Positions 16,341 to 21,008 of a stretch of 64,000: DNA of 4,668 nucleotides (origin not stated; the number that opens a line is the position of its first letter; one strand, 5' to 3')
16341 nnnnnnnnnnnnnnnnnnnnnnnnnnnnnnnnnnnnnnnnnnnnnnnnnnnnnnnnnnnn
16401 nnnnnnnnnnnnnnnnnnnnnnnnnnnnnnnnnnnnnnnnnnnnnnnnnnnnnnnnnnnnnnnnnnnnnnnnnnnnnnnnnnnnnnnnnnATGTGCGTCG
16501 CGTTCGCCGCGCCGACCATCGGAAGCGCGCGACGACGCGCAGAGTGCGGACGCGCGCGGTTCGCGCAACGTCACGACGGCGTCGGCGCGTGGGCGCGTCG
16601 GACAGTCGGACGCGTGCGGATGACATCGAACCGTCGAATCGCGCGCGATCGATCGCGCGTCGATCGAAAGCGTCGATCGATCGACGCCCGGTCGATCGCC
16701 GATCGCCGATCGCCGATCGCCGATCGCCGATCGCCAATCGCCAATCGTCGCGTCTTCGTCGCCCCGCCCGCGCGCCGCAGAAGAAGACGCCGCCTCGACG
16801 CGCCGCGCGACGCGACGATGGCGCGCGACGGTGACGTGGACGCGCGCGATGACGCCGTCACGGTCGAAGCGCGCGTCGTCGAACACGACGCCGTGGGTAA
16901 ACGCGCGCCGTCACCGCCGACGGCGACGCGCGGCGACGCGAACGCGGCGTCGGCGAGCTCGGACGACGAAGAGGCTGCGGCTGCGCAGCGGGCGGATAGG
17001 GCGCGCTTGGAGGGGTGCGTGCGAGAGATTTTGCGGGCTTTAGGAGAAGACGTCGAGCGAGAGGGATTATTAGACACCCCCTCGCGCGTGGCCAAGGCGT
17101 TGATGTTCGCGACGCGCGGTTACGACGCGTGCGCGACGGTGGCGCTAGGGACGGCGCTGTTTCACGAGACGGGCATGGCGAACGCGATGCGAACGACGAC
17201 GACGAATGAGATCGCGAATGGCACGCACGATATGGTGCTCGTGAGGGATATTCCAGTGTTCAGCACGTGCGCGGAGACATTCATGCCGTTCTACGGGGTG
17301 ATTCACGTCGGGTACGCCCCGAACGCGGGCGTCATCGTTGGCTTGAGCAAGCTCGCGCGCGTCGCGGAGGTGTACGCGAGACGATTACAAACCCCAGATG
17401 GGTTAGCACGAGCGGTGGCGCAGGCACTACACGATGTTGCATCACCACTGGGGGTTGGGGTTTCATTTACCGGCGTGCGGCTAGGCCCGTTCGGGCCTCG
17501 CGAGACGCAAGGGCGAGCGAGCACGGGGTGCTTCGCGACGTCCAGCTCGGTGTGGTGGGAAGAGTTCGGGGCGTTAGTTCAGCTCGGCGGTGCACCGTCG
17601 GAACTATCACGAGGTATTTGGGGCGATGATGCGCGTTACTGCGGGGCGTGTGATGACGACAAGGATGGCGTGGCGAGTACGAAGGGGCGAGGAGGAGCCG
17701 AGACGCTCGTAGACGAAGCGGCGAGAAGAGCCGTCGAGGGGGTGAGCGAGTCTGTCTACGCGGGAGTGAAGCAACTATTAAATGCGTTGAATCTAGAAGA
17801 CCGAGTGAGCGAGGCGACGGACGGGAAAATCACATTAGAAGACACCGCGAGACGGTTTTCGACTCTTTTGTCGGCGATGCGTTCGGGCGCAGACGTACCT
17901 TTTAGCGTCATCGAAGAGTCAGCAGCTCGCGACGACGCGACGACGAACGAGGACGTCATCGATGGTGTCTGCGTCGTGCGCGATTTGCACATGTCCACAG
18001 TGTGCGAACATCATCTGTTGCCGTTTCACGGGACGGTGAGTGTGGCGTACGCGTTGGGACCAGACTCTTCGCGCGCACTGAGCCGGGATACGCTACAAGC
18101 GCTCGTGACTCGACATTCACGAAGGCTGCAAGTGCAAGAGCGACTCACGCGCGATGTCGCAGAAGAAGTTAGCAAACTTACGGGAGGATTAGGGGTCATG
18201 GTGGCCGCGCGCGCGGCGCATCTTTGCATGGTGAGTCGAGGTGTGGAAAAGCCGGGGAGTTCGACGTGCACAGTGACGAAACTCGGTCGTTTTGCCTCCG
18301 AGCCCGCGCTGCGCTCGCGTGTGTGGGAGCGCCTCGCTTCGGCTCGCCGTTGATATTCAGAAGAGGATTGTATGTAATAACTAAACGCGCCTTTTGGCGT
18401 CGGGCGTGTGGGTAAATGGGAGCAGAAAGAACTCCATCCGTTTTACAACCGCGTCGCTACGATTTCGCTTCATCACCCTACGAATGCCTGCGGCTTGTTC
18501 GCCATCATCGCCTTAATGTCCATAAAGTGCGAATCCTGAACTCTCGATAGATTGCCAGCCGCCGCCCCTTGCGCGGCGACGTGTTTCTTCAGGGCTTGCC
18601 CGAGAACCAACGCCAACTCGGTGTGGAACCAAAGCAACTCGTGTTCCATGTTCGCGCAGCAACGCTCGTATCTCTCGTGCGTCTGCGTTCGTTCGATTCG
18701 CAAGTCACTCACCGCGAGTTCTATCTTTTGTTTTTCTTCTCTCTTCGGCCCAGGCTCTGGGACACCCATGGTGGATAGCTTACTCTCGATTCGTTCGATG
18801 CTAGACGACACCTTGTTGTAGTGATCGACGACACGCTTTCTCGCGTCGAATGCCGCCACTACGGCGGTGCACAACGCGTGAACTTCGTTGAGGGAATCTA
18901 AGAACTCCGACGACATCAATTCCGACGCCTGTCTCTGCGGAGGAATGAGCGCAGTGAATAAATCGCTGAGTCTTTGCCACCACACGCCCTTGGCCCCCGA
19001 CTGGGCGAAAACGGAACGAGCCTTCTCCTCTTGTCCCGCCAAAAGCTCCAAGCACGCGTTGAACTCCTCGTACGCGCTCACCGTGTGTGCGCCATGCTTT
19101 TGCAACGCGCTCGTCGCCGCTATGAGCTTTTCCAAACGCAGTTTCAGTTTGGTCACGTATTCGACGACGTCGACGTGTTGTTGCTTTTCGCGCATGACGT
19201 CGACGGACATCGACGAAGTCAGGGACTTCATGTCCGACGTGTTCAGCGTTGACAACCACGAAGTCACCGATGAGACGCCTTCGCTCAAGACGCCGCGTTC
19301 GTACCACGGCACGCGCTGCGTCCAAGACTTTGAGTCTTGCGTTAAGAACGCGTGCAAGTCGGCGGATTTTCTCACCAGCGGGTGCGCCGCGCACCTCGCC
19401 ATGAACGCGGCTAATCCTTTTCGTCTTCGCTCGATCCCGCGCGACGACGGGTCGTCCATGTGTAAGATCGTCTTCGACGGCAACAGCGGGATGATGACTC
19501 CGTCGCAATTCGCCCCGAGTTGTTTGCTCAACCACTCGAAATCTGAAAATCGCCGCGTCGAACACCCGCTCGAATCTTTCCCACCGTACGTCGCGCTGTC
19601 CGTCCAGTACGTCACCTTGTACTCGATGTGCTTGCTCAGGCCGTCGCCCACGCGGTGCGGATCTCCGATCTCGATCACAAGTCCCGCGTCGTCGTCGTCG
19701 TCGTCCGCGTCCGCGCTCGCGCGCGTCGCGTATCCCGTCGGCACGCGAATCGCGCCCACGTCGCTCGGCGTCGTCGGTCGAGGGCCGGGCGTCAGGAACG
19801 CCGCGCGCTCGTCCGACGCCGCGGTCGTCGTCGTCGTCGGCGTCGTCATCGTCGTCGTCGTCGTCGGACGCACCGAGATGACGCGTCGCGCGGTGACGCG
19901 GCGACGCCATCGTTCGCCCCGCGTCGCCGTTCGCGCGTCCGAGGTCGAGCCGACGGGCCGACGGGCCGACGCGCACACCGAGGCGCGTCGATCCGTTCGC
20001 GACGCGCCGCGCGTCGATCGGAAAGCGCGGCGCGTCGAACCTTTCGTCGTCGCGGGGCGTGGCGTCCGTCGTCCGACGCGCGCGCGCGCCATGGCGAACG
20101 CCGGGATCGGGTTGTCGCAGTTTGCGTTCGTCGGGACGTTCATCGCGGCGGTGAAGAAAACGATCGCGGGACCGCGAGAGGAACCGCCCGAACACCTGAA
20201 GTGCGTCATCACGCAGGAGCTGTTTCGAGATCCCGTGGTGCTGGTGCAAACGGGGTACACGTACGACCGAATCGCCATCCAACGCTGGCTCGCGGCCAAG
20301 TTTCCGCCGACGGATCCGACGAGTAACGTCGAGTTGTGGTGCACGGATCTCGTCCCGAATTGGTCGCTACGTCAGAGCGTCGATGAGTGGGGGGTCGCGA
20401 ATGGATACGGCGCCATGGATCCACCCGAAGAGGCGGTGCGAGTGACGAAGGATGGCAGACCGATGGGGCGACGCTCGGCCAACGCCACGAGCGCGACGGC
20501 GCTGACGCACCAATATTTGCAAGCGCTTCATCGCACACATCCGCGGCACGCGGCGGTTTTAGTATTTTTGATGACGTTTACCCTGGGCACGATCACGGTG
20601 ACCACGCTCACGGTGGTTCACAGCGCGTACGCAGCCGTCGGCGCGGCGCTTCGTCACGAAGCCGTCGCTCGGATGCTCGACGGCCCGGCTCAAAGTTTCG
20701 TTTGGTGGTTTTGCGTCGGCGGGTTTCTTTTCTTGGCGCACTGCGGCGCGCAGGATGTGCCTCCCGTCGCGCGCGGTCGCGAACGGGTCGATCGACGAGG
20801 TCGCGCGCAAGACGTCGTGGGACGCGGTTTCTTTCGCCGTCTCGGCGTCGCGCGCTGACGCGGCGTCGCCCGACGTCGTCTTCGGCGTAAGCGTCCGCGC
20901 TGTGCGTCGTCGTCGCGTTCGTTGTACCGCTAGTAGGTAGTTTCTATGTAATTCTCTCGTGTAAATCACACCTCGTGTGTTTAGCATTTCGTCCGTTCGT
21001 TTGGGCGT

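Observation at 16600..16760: CGATCG-palindrome tracts recur in head-to-head (bidirectional) promoters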

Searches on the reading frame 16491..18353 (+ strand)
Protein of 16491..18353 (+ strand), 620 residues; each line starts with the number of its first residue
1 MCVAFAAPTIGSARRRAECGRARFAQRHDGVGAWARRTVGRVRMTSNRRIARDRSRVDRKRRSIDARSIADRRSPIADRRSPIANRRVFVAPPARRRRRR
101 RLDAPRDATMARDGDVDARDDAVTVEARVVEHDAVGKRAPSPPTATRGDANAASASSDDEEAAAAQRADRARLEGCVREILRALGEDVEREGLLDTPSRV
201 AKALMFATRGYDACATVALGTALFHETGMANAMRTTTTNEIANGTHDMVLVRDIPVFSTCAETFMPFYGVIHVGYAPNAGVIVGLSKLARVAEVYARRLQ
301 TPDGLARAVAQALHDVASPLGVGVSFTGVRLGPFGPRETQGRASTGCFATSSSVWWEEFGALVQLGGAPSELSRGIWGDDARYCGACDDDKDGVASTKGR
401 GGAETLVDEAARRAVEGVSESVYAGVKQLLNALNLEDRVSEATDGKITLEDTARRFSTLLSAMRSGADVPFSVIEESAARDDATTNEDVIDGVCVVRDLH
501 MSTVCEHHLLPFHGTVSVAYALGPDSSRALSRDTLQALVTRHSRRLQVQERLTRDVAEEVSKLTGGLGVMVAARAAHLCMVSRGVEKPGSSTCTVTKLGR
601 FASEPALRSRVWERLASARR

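Call 12: search_protein_families(library=pfam, proteins=[window:16491-18353:+], max_evalue=0.001)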
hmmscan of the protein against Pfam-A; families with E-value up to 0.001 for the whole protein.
window:16491-18353:+ (620 aa): 1 family
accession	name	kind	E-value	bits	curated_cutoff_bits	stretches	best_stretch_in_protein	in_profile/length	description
PF01227.27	GTP_cyclohydroI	-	5.8e-72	241.3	27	2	448-613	20-176/179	GTP cyclohydrolase I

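Call 23: find_homologous_proteins(query=window:16818-18353:+, max_evalue=1e-30)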
Query window:16818-18353:+ (511 aa): 1041 proteins with E <= 1e-30 among 8000 candidates; the best 120 are listed.
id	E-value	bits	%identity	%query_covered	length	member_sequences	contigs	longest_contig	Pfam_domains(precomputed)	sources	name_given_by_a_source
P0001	0.0e+0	1115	100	100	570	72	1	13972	PF01227.28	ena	-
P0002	0.0e+0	1064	97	100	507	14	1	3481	PF01227.28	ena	-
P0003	1.8e-211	721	74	86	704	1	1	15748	PF01227.28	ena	-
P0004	6.4e-211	720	73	86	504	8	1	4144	PF01227.28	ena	-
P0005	9.9e-204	696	68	99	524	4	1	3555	PF01227.28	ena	-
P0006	1.0e-201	689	71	92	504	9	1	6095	PF01227.28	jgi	jgi:GTP cyclohydrolase I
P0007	9.5e-201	686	68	99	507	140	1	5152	PF01227.28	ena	-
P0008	1.2e-197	676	93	66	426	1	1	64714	PF01227.28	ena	-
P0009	4.3e-197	674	70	90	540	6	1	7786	PF01227.28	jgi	-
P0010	2.7e-196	671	68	93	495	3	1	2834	PF01227.28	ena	-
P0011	2.4e-195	668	68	89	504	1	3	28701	PF01227.28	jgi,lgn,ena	-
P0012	5.9e-195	667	71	88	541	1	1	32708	PF01227.28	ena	-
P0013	7.3e-195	667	71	88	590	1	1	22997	PF01227.28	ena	-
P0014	1.2e-194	666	71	89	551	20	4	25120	PF01227.28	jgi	jgi:GTP cyclohydrolase I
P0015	1.9e-194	665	70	88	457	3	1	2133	PF01227.28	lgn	-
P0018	3.9e-113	397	74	50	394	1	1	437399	PF01227.28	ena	-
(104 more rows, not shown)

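Call 24: find_encoding_contigs(protein=P0018, flank=10000, max_places=2)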
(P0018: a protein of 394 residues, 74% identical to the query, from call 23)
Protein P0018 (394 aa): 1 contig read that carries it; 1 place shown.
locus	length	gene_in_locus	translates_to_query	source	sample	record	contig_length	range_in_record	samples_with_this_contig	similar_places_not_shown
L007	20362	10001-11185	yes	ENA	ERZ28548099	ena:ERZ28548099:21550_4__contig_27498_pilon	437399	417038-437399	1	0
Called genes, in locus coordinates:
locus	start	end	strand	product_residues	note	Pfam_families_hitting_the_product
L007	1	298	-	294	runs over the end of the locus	-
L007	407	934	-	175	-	-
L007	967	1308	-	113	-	-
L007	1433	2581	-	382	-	-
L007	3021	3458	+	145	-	-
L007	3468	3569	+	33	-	-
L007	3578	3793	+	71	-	-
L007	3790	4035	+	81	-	-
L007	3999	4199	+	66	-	PF22534:RFC_C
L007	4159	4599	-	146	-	-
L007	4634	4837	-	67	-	-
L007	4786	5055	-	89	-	-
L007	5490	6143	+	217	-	-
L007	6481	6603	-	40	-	-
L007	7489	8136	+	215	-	PF00173:Cyt-b5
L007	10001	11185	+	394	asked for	PF01227:GTP_cyclohydroI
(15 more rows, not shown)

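Call 25: find_encoding_contigs(protein=P0012, flank=10000, max_places=2)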
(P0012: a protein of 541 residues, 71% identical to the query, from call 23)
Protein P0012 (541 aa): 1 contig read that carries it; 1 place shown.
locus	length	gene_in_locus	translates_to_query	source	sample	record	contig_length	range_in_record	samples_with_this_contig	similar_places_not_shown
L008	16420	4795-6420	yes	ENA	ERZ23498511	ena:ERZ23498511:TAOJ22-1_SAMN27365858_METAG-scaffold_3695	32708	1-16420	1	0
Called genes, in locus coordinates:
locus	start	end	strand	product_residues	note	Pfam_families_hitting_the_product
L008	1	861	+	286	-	?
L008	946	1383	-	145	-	-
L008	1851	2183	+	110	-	PF00467:KOW (weak)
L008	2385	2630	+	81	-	PF01777:Ribosomal_L27e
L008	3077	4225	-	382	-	PF00173:Cyt-b5 (weak), PF00487:FA_desaturase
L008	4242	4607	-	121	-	-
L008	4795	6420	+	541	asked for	PF01227:GTP_cyclohydroI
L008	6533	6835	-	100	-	-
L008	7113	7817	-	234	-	PF04564:U-box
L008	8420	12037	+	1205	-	-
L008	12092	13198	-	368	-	PF03031:NIF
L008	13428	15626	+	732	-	PF01535:PPR (faint), PF17177:PPR_long, PF23276:TPR_24, PF12854:PPR_1 (faint), PF13041:PPR_2, PF13812:PPR_3, PF13041:PPR_2 (weak), PF02390:Methyltransf_4, +1 more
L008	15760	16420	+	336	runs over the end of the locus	PF03031:NIF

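Call 26: find_encoding_contigs(protein=P0011, flank=10000, max_places=3)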
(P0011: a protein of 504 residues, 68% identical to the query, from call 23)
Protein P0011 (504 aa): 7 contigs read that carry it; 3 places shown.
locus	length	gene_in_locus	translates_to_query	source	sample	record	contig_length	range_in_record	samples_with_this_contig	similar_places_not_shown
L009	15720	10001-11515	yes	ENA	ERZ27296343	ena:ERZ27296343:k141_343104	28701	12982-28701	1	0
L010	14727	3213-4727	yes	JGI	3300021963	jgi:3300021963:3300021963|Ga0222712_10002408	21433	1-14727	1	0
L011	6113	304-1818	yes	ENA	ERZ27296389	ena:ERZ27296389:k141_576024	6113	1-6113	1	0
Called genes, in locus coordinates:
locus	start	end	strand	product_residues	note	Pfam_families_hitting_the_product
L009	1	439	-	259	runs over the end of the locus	PF04564:U-box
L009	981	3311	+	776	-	-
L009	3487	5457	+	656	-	PF04286:DUF445 (weak)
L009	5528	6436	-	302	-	-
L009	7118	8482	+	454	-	PF00173:Cyt-b5 (weak), PF00487:FA_desaturase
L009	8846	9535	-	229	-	PF00467:KOW (weak), PF01777:Ribosomal_L27e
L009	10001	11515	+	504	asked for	PF01227:GTP_cyclohydroI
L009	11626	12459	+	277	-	-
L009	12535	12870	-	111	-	-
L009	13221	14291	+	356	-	PF13177:DNA_pol3_delta2, PF21960:RCF1-5-like_lid, PF25361:AAA_lid_RFC1 (weak), PF22534:RFC_C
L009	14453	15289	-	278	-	-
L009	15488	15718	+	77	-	?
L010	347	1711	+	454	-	PF00173:Cyt-b5 (weak), PF00487:FA_desaturase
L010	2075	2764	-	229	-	PF00467:KOW (weak), PF01777:Ribosomal_L27e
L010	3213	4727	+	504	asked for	PF01227:GTP_cyclohydroI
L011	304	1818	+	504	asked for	PF01227:GTP_cyclohydroI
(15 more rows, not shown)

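Call 30: find_encoding_contigs(protein=P0008, flank=10000, max_places=2)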
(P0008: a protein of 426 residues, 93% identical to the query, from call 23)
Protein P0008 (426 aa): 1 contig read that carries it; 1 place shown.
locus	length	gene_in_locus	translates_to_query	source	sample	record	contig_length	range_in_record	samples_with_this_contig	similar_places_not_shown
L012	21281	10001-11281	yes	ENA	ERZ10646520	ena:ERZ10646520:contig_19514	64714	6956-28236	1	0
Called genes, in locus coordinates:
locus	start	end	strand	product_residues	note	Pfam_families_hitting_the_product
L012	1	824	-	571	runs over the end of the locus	-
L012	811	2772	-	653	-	-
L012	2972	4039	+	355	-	PF13177:DNA_pol3_delta2, PF21960:RCF1-5-like_lid, PF25361:AAA_lid_RFC1 (weak), PF22534:RFC_C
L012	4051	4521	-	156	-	-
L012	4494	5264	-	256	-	-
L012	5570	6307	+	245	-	-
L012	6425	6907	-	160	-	-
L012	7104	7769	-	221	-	-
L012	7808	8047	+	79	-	PF01777:Ribosomal_L27e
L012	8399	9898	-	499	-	PF00173:Cyt-b5 (weak), PF00487:FA_desaturase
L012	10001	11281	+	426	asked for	PF01227:GTP_cyclohydroI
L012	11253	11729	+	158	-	PF01227:GTP_cyclohydroI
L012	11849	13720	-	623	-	PF00787:PX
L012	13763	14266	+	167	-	-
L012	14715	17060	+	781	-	PF22600:MTPAP-like_central (weak)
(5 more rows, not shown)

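Call 31: find_encoding_contigs(protein=P0002, flank=10000, max_places=3)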
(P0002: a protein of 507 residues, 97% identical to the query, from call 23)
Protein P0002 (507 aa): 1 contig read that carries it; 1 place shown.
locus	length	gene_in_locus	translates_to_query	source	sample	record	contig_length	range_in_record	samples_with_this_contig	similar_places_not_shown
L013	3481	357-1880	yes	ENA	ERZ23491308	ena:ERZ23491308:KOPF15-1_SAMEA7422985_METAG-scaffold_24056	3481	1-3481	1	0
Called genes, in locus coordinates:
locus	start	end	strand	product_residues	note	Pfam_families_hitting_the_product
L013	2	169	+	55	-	?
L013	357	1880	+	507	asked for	PF01227:GTP_cyclohydroI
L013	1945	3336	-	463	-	-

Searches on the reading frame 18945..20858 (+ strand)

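Call 17: search_protein_families(library=pfam, proteins=[window:18945-20858:+], max_evalue=0.001)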
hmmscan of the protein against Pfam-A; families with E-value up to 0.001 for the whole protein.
window:18945-20858:+ (637 aa): 1 family
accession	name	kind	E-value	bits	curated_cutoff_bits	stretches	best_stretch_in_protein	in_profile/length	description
PF04564.21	U-box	-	3.9e-13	49.8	21.4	1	415-483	2-68/73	U-box domain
